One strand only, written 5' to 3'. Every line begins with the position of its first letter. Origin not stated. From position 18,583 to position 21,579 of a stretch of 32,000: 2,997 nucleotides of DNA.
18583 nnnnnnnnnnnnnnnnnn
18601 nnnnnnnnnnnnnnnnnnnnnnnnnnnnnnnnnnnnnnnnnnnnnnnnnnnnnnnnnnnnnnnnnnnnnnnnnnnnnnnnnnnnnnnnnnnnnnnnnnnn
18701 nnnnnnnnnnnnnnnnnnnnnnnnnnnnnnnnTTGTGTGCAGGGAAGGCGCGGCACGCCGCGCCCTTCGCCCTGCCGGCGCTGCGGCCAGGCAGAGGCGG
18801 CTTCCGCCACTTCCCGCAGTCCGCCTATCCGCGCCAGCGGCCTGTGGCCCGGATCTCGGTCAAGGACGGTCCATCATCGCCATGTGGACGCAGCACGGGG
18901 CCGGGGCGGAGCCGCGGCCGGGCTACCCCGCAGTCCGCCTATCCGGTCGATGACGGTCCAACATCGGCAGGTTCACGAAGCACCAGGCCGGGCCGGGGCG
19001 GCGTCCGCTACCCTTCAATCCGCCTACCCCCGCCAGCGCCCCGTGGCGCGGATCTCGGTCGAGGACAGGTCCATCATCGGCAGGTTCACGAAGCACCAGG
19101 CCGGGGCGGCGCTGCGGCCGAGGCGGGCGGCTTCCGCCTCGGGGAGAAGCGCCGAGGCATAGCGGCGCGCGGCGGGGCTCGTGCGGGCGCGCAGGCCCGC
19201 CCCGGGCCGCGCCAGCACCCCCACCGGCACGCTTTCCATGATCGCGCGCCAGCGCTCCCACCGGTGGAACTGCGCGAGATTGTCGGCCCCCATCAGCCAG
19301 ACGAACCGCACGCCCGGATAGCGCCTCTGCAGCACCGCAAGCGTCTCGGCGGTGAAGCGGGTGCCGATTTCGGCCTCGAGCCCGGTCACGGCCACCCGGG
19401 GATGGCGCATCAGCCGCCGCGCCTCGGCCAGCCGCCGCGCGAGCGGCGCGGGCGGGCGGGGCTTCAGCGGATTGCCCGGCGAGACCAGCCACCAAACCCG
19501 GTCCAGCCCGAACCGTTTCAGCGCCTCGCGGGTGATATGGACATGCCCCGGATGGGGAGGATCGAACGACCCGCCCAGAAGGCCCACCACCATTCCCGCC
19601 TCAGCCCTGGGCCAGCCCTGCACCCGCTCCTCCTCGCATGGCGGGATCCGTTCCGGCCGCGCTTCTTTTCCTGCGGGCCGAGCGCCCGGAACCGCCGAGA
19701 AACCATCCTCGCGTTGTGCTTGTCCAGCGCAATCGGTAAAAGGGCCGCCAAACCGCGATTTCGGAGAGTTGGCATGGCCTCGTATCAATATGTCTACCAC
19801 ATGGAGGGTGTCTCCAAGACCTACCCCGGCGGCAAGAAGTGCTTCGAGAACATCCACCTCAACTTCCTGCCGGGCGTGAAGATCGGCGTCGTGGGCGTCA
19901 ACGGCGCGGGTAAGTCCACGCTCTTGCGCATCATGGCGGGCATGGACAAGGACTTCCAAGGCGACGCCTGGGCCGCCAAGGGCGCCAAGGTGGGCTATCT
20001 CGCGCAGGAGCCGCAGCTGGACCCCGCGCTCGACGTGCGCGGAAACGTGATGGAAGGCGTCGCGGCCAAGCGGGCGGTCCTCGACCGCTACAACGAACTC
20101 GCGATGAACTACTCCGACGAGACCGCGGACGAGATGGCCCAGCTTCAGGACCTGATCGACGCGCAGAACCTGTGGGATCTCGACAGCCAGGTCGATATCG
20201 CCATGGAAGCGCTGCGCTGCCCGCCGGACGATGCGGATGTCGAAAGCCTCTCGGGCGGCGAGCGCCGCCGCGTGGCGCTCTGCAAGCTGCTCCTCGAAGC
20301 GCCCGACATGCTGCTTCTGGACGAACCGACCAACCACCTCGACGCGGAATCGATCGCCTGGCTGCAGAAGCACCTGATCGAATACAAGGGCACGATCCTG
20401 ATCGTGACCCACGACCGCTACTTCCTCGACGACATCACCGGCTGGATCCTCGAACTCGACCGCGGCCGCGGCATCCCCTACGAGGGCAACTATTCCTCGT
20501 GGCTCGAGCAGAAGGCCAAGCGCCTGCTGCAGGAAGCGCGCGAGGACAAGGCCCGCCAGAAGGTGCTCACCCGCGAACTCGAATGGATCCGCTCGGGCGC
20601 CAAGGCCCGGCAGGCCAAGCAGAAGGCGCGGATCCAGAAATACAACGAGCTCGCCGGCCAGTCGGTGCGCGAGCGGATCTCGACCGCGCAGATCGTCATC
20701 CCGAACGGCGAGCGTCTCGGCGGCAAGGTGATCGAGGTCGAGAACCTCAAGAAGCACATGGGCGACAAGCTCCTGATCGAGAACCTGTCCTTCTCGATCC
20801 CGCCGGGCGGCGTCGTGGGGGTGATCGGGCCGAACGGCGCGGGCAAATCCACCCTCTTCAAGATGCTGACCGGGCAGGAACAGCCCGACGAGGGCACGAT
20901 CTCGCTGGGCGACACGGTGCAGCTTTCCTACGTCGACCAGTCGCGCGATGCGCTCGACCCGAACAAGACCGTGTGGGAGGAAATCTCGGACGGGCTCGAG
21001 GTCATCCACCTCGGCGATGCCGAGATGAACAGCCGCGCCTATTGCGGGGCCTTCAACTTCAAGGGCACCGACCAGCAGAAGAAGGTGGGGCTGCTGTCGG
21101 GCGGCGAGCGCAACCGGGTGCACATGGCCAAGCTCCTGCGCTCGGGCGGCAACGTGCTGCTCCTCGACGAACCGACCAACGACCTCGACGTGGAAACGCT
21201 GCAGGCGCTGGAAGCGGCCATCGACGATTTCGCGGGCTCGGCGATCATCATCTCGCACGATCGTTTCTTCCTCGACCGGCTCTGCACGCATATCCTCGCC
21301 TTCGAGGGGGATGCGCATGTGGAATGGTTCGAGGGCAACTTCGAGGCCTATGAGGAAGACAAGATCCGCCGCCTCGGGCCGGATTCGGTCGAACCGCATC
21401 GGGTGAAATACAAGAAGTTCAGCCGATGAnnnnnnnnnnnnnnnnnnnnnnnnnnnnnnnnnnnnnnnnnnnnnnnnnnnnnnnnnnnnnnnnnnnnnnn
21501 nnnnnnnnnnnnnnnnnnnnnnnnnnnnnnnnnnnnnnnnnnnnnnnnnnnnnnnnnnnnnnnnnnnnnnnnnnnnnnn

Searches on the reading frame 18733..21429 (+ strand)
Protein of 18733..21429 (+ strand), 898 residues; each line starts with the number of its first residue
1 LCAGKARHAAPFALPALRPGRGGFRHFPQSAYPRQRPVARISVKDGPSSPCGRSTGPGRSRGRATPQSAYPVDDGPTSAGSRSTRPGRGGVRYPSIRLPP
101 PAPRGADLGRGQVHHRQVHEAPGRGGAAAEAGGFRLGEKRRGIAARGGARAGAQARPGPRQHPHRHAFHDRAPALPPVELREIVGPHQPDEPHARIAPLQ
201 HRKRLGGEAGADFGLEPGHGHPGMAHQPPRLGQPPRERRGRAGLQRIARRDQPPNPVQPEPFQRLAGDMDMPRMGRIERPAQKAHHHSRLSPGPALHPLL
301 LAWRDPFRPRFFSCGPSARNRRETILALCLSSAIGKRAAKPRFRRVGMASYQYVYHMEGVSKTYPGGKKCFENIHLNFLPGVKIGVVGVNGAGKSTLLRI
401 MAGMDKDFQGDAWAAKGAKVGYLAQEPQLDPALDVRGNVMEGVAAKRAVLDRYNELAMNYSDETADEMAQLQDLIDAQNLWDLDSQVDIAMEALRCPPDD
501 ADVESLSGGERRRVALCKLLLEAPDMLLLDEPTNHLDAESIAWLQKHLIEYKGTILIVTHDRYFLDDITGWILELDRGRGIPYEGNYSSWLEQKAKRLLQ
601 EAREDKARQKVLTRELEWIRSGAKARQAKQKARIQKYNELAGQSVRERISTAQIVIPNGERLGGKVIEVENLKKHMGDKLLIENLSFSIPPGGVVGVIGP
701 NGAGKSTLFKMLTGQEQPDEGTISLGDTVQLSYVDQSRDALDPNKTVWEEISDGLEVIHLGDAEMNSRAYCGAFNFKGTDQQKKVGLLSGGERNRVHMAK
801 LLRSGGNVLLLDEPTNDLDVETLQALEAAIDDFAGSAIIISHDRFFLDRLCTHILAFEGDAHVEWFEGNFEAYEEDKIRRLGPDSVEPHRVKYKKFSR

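Call 47: search_protein_families(library=pfam, proteins=[window:18733-21429:+], max_evalue=0.0001)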
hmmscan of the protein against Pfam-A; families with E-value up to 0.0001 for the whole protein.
window:18733-21429:+ (898 aa): 9 families
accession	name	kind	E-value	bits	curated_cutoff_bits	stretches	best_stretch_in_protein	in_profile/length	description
PF00005.33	ABC_tran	-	1.1e-53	181.9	25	2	683-816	2-137/137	ABC transporter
PF13304.12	AAA_21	-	7.9e-16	59.4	27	0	505-566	237-304/304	AAA domain, putative AbiEii toxin, Type IV TA system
PF12848.13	ABC_tran_Xtn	-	3.8e-13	49.8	25.9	1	573-640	1-70/85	ABC transporter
PF13476.12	AAA_23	-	4.1e-06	28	27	0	668-712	3-39/201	AAA domain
PF02463.25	SMC_N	-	5.5e-06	26.4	40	0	693-710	25-42/220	RecF/RecN/SMC N terminal domain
PF13238.12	AAA_18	-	6.5e-06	27.1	29.4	0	384-502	1-88/128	AAA domain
PF13555.12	AAA_29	-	8.9e-06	25.8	27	0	687-709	17-39/61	P-loop containing region of AAA domain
PF01926.29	MMR_HSR1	-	1.4e-05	25.6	21.9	0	695-716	2-23/113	50S ribosome-binding GTPase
PF13401.12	AAA_22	-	8.8e-05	23.3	27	0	693-826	6-104/130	AAA domain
